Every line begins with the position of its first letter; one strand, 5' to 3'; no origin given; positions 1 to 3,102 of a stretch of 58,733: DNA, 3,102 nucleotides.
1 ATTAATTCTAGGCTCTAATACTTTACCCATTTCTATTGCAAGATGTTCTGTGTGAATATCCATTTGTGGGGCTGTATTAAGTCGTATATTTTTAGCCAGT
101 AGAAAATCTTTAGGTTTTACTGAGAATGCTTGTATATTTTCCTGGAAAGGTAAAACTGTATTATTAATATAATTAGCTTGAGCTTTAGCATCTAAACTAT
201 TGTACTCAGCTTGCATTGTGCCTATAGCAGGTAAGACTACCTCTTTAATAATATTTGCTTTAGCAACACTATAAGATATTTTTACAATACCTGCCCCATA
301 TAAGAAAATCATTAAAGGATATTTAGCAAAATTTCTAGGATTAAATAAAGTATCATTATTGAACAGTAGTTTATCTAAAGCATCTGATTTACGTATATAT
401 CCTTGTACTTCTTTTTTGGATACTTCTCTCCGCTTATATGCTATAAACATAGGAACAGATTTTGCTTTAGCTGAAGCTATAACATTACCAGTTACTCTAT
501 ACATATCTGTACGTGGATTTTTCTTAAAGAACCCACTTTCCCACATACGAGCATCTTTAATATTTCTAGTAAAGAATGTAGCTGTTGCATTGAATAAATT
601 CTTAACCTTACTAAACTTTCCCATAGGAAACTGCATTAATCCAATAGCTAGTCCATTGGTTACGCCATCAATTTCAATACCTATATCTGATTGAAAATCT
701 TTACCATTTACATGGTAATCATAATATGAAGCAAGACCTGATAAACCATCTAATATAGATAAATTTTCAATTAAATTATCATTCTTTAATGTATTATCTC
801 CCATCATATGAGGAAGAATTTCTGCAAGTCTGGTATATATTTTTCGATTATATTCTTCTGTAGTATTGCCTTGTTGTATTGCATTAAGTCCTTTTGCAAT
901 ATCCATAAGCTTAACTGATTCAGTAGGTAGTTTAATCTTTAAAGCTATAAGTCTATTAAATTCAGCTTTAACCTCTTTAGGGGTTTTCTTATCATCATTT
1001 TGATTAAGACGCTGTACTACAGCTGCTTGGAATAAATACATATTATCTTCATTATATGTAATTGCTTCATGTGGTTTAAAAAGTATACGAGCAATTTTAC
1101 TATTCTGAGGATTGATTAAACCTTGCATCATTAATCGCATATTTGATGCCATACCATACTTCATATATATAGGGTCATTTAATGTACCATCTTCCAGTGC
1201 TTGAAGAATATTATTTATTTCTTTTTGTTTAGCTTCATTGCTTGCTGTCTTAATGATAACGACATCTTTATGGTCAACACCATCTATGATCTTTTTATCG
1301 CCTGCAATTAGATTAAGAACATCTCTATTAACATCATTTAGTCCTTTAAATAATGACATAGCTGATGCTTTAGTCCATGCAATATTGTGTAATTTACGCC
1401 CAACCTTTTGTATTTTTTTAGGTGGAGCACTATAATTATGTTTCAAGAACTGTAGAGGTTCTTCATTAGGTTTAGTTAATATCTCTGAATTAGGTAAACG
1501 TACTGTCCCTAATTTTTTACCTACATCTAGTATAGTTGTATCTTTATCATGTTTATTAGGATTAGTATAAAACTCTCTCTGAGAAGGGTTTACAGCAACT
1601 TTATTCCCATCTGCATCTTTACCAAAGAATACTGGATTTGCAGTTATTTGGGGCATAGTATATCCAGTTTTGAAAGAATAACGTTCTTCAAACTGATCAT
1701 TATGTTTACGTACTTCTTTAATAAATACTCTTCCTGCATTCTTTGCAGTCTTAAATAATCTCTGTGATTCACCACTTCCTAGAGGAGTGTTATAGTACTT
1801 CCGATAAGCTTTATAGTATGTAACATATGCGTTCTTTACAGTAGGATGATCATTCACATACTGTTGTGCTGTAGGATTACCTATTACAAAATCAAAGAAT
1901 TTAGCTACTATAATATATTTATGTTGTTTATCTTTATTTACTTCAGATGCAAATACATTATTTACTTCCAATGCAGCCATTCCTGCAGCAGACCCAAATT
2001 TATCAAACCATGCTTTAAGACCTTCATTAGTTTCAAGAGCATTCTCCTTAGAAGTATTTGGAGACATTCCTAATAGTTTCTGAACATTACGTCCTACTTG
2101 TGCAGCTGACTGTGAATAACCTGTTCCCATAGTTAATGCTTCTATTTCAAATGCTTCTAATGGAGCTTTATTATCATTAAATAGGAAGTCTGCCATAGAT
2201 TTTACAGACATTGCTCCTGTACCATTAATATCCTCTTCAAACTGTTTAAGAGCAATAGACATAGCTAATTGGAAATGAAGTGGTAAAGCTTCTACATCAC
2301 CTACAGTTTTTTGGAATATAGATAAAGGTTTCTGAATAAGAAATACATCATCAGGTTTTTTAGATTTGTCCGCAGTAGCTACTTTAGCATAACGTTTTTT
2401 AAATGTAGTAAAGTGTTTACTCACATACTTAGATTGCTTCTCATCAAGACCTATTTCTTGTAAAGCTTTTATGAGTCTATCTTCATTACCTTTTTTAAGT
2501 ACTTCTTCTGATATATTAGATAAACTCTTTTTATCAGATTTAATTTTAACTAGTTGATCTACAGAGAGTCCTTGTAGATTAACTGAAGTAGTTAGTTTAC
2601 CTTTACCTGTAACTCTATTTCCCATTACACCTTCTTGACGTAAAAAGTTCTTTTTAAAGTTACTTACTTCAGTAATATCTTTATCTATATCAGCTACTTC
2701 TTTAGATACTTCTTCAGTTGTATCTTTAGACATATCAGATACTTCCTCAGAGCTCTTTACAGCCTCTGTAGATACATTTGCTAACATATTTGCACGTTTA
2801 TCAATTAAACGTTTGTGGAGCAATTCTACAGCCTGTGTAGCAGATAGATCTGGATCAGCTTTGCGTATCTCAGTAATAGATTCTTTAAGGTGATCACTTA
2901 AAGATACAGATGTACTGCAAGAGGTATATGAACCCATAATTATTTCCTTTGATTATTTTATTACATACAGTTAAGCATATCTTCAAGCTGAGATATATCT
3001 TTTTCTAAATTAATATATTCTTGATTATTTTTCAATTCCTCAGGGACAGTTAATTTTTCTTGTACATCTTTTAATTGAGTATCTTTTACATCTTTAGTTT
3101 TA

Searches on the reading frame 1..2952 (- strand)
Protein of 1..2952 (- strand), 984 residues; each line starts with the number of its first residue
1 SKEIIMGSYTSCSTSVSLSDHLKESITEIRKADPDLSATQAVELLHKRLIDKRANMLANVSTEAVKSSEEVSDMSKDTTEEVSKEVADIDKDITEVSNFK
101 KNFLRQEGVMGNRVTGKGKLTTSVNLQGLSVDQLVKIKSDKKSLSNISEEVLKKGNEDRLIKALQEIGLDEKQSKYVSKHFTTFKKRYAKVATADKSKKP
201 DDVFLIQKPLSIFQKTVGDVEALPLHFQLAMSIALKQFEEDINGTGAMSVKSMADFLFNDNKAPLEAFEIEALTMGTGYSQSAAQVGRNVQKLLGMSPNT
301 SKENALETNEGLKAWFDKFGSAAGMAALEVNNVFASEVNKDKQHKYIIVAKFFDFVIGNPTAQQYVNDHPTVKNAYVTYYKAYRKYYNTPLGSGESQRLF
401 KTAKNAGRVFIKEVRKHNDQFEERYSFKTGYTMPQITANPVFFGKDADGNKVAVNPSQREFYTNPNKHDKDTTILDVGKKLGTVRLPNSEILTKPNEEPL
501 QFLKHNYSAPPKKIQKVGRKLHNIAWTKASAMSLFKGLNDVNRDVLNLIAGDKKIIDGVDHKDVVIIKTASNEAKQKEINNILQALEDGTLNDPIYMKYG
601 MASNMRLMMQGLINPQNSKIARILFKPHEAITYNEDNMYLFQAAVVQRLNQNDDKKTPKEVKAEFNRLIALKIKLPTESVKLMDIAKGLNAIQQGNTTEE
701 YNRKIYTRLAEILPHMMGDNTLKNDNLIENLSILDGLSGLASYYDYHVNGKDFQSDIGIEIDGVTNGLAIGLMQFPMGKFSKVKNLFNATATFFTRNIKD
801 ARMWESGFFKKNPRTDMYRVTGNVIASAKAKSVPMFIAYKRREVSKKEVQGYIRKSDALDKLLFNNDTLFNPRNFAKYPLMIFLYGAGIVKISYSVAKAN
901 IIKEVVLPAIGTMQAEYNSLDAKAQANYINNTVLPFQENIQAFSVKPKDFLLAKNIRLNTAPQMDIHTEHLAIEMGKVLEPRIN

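Call 82: search_protein_families(library=phrogs, proteins=[window:1-2952:-], max_evalue=0.00001)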
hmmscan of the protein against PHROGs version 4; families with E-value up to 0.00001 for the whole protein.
window:1-2952:- (984 aa): 1 family
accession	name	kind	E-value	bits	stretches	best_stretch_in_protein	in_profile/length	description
phrog_2206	-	DNA, RNA and nucleotide metabolism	5.7e-34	117.4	1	80-901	881-1597/3406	virion RNA polymerase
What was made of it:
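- On N4-like phages (Schitoviridae-like), genome context: A partial ORF at 1-2952 (-) matches phrog_2206, virion RNA polymerase (call 82).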
